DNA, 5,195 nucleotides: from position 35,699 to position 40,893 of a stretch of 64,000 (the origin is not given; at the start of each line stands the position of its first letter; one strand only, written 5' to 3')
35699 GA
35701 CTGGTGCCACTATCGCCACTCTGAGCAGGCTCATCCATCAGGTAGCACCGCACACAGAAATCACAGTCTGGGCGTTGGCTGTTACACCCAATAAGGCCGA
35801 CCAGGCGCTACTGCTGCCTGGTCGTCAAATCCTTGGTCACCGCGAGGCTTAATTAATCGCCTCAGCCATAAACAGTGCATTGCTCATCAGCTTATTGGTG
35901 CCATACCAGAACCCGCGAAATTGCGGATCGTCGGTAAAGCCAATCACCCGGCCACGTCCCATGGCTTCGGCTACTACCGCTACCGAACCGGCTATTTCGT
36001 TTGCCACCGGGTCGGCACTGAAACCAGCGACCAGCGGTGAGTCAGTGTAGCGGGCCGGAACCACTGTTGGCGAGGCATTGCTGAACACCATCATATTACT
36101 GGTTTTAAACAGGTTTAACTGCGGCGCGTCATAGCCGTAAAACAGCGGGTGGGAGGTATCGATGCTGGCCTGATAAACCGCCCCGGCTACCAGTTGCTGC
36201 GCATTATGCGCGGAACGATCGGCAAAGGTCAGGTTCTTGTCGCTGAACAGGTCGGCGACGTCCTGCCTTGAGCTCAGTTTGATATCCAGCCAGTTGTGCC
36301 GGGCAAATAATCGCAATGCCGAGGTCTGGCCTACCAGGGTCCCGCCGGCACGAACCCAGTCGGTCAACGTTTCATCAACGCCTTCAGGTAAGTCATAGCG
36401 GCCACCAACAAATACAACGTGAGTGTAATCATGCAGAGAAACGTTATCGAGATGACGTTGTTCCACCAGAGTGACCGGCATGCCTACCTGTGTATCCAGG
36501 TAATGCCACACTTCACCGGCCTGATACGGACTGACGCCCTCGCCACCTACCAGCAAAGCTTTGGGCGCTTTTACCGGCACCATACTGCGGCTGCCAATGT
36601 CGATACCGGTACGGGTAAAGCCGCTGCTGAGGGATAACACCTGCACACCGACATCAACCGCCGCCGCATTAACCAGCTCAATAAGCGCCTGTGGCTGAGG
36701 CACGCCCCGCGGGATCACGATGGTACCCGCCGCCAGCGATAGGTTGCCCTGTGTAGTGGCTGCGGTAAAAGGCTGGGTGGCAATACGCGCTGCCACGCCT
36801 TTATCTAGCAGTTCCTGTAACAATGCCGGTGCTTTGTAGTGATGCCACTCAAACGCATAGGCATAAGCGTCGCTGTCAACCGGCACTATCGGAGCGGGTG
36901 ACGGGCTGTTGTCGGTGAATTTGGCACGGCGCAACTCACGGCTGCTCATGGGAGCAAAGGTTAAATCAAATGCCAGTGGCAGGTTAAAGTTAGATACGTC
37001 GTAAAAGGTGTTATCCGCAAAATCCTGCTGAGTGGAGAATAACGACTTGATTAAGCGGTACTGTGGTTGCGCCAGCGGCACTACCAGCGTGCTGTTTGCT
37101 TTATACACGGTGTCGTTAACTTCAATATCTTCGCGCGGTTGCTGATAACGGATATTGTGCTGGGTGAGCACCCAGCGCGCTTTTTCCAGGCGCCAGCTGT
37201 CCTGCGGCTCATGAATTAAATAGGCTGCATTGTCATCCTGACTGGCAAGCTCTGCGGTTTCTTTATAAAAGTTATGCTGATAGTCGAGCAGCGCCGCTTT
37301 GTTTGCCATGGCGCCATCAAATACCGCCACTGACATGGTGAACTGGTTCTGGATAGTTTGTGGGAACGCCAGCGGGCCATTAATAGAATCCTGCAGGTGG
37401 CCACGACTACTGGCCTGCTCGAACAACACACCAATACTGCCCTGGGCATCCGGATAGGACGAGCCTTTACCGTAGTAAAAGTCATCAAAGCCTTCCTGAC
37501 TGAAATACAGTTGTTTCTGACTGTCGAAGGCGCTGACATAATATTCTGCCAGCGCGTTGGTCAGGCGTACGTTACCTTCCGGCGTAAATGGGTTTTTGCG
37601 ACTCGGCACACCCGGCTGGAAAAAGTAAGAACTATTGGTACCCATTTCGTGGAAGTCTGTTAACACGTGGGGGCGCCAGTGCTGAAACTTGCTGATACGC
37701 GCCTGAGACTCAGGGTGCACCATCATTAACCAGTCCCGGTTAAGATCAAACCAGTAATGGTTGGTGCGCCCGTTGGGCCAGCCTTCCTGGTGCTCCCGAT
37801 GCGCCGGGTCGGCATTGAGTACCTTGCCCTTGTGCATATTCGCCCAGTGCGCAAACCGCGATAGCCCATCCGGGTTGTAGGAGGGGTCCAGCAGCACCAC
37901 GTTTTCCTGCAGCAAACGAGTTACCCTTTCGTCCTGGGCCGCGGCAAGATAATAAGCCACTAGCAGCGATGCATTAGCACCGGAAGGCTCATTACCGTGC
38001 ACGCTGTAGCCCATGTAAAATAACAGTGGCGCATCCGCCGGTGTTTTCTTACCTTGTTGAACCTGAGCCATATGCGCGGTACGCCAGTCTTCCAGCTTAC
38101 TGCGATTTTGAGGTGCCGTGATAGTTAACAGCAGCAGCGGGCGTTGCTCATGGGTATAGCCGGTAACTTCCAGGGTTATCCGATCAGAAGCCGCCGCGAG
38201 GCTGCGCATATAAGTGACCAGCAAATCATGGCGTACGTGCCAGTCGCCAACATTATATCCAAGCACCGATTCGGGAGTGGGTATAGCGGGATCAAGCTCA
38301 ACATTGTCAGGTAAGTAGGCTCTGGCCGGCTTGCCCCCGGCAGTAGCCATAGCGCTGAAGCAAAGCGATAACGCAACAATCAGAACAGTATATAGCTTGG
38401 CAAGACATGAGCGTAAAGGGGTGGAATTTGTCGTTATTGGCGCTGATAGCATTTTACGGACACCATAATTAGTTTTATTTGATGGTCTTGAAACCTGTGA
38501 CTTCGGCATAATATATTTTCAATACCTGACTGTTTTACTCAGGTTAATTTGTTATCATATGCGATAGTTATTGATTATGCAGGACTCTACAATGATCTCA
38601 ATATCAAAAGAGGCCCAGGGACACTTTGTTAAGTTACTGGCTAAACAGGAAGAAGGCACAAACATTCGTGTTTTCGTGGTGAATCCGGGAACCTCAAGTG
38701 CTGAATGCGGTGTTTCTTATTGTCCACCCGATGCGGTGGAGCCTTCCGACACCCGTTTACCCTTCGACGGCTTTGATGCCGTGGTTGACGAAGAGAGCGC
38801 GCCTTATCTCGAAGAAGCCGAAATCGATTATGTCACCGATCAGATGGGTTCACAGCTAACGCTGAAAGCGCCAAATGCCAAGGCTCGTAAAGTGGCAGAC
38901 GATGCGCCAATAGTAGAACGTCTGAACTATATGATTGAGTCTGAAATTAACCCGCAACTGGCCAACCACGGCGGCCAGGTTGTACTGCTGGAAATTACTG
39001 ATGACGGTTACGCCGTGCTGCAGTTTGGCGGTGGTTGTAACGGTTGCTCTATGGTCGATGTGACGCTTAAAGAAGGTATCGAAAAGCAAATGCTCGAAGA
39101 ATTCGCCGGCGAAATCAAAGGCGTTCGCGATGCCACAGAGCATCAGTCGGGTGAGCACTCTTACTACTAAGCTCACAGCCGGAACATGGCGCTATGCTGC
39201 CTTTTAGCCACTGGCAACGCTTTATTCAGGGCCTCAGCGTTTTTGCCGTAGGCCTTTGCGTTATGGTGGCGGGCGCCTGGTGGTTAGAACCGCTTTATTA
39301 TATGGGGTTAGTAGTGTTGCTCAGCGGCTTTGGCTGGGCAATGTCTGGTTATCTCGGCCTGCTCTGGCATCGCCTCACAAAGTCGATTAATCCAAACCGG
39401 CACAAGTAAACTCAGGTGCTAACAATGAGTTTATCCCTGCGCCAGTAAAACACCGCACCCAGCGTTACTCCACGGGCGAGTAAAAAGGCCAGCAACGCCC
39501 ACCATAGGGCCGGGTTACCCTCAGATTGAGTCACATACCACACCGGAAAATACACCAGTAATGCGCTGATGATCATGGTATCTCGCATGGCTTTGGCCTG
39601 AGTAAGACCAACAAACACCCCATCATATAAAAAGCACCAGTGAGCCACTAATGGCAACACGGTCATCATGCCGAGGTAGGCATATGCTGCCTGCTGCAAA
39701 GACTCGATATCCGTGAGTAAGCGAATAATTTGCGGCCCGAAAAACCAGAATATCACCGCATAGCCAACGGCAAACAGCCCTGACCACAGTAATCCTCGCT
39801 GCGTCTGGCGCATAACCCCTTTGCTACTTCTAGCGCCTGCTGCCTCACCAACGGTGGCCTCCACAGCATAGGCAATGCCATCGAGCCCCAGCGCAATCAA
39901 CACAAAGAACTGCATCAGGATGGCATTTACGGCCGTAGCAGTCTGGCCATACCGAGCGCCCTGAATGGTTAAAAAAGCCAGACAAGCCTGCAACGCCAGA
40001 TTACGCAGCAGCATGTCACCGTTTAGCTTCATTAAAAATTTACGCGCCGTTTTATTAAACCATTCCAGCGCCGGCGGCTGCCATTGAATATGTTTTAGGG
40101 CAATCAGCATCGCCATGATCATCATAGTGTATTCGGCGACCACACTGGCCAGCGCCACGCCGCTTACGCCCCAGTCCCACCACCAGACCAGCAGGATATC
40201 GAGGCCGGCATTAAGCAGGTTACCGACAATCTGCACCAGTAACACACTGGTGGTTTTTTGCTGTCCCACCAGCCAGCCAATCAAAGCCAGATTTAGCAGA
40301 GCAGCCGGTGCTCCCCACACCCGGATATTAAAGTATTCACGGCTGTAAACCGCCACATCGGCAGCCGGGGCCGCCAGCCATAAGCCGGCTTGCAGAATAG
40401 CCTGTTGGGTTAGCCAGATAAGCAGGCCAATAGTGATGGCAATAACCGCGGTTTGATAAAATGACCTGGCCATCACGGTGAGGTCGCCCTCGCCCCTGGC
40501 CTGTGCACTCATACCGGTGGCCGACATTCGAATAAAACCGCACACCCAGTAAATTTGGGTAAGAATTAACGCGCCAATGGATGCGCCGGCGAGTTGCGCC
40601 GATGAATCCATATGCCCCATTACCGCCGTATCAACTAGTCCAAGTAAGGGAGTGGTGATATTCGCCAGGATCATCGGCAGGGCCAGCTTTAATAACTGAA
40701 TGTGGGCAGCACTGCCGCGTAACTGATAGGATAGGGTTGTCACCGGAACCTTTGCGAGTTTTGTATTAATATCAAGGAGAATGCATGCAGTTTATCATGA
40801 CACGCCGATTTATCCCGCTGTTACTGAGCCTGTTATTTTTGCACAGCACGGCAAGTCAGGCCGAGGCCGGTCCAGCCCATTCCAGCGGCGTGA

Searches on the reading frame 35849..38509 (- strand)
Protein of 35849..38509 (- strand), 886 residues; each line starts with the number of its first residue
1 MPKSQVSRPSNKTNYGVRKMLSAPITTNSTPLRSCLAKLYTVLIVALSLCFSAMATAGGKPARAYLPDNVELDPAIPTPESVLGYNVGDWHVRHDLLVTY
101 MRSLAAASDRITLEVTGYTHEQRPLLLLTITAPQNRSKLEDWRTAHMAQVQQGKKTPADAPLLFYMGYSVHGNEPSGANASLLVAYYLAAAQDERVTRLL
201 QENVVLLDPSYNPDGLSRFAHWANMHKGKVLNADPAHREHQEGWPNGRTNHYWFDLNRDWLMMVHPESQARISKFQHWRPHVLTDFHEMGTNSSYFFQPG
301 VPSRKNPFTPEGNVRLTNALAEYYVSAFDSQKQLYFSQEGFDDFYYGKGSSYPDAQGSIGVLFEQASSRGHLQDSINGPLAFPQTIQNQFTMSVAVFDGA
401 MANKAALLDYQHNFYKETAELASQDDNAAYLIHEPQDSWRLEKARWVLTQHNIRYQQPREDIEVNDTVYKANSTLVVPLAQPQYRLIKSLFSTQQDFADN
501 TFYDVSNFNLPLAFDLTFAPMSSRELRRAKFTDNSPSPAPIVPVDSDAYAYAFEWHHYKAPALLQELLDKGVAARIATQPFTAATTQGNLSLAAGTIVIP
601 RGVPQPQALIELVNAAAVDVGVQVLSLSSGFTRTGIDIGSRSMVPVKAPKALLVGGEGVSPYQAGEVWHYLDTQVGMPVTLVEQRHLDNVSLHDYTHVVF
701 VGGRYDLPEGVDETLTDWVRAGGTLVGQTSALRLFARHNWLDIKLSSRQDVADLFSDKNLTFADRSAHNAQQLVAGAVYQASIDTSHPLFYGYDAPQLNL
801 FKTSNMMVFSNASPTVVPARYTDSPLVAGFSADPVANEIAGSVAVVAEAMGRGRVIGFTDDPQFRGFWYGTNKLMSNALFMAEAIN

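Call 15: search_protein_families(library=pfam, proteins=[window:35849-38509:-], max_evalue=0.001)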
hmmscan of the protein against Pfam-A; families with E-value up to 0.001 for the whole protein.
window:35849-38509:- (886 aa): 1 family
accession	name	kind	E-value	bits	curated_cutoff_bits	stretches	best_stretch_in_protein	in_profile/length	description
PF00246.29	Peptidase_M14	-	5.9e-15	56.1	21.6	1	98-262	2-135/286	Zinc carboxypeptidase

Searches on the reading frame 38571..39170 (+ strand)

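Call 15: search_protein_families(library=pfam, proteins=[window:38571-39170:+], max_evalue=0.001)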
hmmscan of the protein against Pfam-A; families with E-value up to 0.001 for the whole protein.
window:38571-39170:+ (199 aa): 2 families
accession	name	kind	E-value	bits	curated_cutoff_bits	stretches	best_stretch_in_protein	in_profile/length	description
PF01106.22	NifU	-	1.7e-17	63.8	27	1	121-184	4-65/67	NifU-like domain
PF01521.26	Fe-S_biosyn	-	1.1e-11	45.4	26.3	1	9-106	3-105/110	Iron-sulphur cluster biosynthesis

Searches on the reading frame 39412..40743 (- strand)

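Call 15: search_protein_families(library=pfam, proteins=[window:39412-40743:-], max_evalue=0.001)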
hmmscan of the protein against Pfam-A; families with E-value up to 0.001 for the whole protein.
window:39412-40743:- (443 aa): 1 family
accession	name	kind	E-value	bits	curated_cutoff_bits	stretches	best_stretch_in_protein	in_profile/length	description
PF01554.23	MatE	-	1.6e-34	119.4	24.9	2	23-183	1-160/161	MatE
